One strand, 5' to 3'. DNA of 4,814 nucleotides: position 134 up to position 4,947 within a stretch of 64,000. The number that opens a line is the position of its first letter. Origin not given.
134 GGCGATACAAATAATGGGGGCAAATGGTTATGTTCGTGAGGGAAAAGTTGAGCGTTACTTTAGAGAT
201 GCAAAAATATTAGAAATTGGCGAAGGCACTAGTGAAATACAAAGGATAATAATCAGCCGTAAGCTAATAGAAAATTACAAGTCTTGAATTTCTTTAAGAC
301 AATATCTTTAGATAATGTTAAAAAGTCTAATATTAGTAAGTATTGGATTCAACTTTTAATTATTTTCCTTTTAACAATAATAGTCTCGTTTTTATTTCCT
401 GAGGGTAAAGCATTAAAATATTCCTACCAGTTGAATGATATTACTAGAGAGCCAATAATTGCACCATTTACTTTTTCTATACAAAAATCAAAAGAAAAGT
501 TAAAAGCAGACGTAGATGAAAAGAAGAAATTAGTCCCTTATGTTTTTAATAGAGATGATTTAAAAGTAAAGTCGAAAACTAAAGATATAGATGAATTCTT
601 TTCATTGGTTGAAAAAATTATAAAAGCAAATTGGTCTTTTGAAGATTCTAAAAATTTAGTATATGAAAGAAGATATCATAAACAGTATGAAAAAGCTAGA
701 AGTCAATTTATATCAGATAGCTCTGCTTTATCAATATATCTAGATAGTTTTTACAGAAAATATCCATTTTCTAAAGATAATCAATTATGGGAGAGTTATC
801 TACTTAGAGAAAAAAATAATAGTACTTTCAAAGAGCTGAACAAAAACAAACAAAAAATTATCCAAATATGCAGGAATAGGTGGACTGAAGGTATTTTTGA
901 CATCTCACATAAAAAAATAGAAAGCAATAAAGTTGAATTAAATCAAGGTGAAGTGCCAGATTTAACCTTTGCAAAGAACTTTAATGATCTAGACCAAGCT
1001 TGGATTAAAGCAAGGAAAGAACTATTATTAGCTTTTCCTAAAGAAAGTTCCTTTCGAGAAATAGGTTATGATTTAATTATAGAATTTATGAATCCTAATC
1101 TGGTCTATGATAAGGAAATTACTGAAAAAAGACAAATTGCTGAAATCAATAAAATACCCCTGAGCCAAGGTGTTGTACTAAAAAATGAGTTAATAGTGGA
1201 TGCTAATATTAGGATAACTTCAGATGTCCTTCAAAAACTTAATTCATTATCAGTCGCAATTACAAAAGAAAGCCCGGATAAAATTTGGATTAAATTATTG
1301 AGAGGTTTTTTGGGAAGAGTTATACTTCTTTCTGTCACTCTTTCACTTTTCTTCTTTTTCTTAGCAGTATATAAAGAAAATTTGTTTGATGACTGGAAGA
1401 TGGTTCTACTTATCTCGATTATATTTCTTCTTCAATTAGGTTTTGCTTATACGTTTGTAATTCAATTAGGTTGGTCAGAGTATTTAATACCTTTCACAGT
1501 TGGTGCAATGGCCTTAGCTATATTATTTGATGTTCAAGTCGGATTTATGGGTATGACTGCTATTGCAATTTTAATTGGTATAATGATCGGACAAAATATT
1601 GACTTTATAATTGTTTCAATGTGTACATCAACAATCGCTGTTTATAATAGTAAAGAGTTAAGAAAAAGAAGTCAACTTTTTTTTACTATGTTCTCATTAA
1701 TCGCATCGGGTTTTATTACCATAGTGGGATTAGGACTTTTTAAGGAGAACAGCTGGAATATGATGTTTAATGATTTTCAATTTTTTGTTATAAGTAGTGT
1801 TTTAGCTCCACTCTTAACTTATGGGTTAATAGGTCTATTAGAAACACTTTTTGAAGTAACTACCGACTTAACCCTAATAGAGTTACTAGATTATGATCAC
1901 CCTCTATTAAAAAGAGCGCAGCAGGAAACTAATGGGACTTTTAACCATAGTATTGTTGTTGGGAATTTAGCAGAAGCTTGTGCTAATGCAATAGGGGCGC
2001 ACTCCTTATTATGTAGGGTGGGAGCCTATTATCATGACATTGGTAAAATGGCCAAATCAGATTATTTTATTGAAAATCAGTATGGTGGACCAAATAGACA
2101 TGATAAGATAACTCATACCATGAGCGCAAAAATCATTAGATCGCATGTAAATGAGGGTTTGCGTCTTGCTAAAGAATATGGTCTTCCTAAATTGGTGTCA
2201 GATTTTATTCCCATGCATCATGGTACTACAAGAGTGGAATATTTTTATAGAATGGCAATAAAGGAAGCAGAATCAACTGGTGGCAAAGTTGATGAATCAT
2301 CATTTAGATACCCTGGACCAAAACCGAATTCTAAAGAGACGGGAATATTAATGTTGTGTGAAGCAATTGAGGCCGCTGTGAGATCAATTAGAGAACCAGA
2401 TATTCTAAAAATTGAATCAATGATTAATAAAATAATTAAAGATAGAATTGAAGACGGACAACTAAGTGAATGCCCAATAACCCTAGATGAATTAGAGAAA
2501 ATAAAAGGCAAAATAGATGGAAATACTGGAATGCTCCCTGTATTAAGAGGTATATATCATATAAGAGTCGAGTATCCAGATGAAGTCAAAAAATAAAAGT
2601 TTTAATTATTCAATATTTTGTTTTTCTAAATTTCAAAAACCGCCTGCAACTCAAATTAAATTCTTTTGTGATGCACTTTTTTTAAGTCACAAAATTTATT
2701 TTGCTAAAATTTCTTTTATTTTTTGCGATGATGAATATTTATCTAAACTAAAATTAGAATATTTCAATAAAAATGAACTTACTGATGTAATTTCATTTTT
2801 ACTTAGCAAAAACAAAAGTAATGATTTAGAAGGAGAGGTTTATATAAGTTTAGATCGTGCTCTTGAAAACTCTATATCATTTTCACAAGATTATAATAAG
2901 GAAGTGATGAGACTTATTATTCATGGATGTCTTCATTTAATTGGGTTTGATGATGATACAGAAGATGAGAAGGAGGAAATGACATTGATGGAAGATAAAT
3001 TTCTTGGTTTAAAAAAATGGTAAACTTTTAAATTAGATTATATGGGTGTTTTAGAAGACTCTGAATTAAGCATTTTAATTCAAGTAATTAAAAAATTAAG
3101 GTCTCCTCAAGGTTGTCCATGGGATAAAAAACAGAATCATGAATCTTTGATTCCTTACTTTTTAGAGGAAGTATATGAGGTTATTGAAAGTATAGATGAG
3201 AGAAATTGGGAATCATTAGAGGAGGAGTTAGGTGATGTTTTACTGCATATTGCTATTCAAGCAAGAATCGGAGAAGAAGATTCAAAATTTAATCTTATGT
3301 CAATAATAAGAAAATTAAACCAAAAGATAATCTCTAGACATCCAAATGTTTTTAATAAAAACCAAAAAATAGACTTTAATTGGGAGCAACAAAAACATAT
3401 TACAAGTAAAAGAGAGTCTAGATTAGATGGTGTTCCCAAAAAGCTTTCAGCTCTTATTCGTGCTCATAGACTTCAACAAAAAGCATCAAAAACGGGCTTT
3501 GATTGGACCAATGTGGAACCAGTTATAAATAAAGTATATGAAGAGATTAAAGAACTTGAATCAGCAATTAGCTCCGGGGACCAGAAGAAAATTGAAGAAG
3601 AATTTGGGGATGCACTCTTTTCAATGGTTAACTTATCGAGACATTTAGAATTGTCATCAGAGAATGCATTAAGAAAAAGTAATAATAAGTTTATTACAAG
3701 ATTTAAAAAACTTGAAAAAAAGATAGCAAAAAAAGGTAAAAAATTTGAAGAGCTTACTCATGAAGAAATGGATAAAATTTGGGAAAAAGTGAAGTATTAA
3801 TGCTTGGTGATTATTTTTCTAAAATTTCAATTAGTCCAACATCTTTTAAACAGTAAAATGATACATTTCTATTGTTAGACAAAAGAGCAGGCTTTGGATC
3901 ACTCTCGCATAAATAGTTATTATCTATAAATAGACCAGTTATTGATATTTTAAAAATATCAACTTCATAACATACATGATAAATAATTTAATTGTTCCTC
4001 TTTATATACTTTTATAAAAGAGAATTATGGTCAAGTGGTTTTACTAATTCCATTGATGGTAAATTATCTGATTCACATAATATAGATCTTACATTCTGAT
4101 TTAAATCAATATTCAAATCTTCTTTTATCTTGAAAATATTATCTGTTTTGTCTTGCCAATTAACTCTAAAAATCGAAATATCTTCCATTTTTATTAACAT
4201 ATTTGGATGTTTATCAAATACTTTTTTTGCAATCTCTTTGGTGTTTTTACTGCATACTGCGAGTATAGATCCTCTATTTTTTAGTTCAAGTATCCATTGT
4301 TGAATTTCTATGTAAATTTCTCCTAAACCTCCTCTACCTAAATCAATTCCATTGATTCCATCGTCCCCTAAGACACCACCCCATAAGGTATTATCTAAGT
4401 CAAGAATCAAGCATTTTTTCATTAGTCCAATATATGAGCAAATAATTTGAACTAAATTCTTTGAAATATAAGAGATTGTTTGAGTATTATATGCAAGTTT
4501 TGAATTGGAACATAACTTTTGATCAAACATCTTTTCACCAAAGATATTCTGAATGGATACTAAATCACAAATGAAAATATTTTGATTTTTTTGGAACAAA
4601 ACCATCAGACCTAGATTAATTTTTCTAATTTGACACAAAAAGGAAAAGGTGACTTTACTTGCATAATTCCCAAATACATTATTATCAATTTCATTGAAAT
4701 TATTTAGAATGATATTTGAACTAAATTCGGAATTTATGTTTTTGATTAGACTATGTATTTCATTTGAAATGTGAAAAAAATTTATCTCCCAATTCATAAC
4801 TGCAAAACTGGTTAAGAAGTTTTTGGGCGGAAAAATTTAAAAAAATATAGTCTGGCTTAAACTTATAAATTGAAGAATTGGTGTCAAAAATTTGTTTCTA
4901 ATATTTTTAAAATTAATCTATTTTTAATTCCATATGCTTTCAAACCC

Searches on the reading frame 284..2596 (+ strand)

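Call 15: search_protein_families(library=pfam, proteins=[window:284-2596:+], max_evalue=0.00001)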
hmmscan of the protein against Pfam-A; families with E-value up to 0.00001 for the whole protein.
window:284-2596:+ (770 aa): 3 families
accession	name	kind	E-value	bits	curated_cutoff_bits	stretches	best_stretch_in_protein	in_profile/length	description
PF07698.17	7TM-7TMR_HD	-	3.9e-23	82.8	29.4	1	341-527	3-190/190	7TM receptor with intracellular HD hydrolase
PF07697.16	7TMR-HDED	-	2.7e-19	70.5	27.6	1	50-323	2-221/224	7TM-HD extracellular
PF01966.28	HD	-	1.3e-13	51.7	22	1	552-697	1-115/116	HD domain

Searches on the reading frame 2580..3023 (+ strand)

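Call 15: search_protein_families(library=pfam, proteins=[window:2580-3023:+], max_evalue=0.00001)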
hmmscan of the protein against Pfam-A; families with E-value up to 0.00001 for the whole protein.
window:2580-3023:+ (147 aa): 1 family
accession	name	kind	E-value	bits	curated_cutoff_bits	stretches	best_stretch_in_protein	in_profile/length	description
PF02130.23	YbeY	-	7.8e-26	90.9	25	1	41-142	27-126/129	Endoribonuclease YbeY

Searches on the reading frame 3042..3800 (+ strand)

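Call 15: search_protein_families(library=pfam, proteins=[window:3042-3800:+], max_evalue=0.00001)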
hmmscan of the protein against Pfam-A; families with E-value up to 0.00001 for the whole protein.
window:3042-3800:+ (252 aa): 2 families
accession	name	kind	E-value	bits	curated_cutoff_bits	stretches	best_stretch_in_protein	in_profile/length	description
PF03819.22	MazG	-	2.7e-36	124.1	22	2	31-104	1-74/74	MazG nucleotide pyrophosphohydrolase domain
PF01503.22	PRA-PH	-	3.5e-06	27.8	21.3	0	154-205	21-74/86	Phosphoribosyl-ATP pyrophosphohydrolase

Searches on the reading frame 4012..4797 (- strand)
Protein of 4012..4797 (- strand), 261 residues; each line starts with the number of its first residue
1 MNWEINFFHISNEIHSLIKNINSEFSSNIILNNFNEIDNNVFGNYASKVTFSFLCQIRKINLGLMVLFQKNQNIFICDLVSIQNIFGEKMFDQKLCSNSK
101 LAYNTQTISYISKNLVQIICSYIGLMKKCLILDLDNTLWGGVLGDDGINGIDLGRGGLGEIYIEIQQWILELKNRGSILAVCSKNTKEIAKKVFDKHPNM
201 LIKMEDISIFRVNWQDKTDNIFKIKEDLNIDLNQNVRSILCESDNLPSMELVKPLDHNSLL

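Call 4: search_protein_families(library=pfam, proteins=[window:4012-4797:-], max_evalue=0.01)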
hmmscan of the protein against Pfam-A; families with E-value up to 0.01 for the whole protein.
window:4012-4797:- (261 aa): 1 family
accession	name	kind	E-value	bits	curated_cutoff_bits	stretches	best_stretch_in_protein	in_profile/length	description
PF21211.3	FkbH_N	-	5.3e-25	88.9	27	1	16-120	87-192/192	FkbH, N-terminal domain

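Call 5: search_protein_families(library=ncbifam, proteins=[window:4012-4797:-], max_evalue=0.01)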
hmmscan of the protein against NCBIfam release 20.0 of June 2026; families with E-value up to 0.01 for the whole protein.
window:4012-4797:- (261 aa): 2 families
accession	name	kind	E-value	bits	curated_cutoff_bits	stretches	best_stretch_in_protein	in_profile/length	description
TIGR01686.1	FkbH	subfamily_domain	1.4e-30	106.6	146.65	1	126-233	2-104/323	FkbH domain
TIGR01681.1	HAD-SF-IIIC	subfamily_domain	1.8e-13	51.4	35.75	1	128-232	1-110/132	HAD-IIIC family phosphatase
